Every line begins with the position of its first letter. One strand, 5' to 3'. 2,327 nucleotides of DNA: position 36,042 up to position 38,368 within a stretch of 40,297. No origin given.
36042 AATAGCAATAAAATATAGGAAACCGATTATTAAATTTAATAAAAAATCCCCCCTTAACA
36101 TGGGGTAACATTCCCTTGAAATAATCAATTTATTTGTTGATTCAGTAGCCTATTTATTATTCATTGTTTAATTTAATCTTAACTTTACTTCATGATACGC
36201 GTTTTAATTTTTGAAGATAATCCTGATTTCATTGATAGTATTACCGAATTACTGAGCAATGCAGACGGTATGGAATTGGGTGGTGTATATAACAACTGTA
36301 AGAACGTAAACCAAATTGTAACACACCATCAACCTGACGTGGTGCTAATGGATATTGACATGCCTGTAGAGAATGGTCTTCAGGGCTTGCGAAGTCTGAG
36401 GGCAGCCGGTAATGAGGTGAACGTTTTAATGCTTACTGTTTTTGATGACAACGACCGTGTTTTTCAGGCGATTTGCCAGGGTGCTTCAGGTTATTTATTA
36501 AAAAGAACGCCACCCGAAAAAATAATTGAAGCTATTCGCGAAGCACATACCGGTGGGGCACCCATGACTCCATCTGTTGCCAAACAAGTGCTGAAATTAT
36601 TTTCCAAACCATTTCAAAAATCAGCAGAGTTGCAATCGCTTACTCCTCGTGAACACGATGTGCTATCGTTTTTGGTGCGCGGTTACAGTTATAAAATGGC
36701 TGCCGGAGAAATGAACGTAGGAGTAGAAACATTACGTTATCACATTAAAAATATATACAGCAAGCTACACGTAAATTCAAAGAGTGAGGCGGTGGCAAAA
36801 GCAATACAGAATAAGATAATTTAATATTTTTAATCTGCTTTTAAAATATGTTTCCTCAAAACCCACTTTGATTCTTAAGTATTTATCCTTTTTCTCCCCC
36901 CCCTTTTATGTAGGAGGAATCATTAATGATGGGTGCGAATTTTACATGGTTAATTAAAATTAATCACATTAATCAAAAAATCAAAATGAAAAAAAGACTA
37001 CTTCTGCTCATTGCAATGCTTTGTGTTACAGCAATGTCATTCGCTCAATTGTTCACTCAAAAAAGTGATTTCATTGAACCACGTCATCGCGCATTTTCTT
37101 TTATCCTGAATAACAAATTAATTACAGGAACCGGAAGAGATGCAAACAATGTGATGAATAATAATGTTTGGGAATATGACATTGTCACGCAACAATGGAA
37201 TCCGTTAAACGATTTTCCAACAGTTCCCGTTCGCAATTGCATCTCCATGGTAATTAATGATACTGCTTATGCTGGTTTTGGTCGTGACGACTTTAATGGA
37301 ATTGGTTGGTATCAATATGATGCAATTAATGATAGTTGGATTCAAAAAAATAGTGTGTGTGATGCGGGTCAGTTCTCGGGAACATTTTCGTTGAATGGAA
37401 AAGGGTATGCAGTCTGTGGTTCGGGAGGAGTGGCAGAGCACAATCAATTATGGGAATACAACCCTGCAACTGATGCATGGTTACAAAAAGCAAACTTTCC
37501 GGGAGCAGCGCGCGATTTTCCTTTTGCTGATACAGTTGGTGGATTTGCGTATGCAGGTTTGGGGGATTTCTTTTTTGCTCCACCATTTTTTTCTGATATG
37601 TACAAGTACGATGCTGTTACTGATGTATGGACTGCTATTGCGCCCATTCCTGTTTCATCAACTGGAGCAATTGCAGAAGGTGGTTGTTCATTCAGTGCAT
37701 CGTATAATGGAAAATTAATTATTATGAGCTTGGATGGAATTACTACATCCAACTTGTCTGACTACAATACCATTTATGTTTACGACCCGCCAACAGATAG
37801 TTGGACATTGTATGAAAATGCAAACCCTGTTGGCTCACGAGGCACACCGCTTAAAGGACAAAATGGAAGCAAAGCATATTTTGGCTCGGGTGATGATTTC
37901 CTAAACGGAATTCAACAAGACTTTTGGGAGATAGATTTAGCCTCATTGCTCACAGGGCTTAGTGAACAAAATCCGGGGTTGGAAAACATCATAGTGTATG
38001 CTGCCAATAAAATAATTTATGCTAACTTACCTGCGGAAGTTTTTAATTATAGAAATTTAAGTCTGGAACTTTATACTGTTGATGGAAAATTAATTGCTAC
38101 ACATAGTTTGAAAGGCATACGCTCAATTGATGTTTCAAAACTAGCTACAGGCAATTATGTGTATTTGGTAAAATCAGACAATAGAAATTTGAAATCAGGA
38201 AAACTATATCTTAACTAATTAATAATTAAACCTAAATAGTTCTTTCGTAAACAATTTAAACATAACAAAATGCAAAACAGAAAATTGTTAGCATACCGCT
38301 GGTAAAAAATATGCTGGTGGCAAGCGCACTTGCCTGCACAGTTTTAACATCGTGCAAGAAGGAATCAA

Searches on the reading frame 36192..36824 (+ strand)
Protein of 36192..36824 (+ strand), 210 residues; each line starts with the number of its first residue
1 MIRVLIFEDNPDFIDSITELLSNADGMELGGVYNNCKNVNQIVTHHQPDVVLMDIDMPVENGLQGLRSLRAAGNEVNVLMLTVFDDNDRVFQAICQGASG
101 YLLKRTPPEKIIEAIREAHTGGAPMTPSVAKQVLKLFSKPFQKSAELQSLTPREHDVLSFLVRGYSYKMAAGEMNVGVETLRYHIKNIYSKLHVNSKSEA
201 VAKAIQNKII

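Call 4: search_protein_families(library=pfam, proteins=[window:36192-36824:+], max_evalue=1)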
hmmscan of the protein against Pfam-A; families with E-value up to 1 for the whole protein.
window:36192-36824:+ (210 aa): 7 families
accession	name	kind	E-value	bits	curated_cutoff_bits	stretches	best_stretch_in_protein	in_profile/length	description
PF00072.30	Response_reg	-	9.8e-23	80.9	30.2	1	4-116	1-111/111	Response regulator receiver domain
PF00196.25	GerE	-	5.6e-13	48.7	23.5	1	148-203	1-56/57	Bacterial regulatory proteins, luxR family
PF08281.18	Sigma70_r4_2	-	0.0067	16.5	25.7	1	147-191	8-53/54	Sigma-70, region 4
PF04545.22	Sigma70_r4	-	0.019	14.9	24.1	1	147-192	2-48/50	Sigma-70, region 4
PF12637.14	TSCPD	-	0.02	15.6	22.8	1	87-135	39-82/88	TSCPD domain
PF04016.18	DUF364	-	0.028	14.5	23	1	75-106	109-140/147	Putative heavy-metal chelation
PF13556.12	HTH_30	-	0.067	13.4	27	1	160-197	8-45/59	PucR C-terminal helix-turn-helix domain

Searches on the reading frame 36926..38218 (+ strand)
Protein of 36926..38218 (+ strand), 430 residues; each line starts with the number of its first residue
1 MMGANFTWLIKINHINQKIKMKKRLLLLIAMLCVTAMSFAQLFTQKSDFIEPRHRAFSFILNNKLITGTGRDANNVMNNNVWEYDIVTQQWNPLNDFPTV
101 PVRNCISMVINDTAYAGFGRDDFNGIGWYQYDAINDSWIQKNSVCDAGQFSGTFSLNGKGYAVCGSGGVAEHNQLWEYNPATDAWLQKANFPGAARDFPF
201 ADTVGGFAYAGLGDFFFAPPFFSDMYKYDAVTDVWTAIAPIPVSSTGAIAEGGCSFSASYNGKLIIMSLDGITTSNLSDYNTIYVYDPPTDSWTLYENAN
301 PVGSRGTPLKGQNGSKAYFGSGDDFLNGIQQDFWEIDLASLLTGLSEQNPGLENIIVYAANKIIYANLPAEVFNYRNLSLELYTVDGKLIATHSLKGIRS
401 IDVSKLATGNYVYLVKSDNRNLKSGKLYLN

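Call 4: search_protein_families(library=pfam, proteins=[window:36926-38218:+], max_evalue=1)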
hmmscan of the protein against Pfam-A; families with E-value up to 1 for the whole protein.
window:36926-38218:+ (430 aa): 11 families
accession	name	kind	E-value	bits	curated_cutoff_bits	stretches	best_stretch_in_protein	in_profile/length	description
PF24681.1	Kelch_KLHDC2_KLHL20_DRC7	-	9.2e-14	51.7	50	3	43-187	41-193/221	KLHDC2/KLHL20/DRC7 Kelch-repeats domain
PF13415.12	Kelch_3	-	2.7e-12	46.9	22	3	68-105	7-42/48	Galactose oxidase, central domain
PF13964.12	Kelch_6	-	4.3e-10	39.7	25.3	2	210-243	23-48/50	Kelch motif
PF01344.31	Kelch_1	-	1.2e-09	37.9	20.1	2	79-97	27-45/46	Kelch motif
PF24981.1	Beta-prop_ATRN-LZTR1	-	2.4e-09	37.3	50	2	32-188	20-195/289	Attractin/LZTR1 beta-propeller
PF24996.1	NANM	-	1.3e-08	34.6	45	3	177-249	35-111/350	N-acetylneuraminate epimerase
PF07646.21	Kelch_2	-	1.5e-07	31.5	21.3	0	254-294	4-42/48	Kelch motif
PF13418.12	Kelch_4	-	5.2e-07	29.9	21.6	1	64-101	14-48/49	Galactose oxidase, central domain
PF18962.6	Por_Secre_tail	-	0.00022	21.9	27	1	374-422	18-69/75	Secretion system C-terminal sorting domain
PF16967.11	TcfC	-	0.025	14.6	29.4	1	369-412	4-47/68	E-set like domain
PF20130.4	DUF6520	-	0.15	12.9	25.4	1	21-51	3-31/83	Family of unknown function (DUF6520)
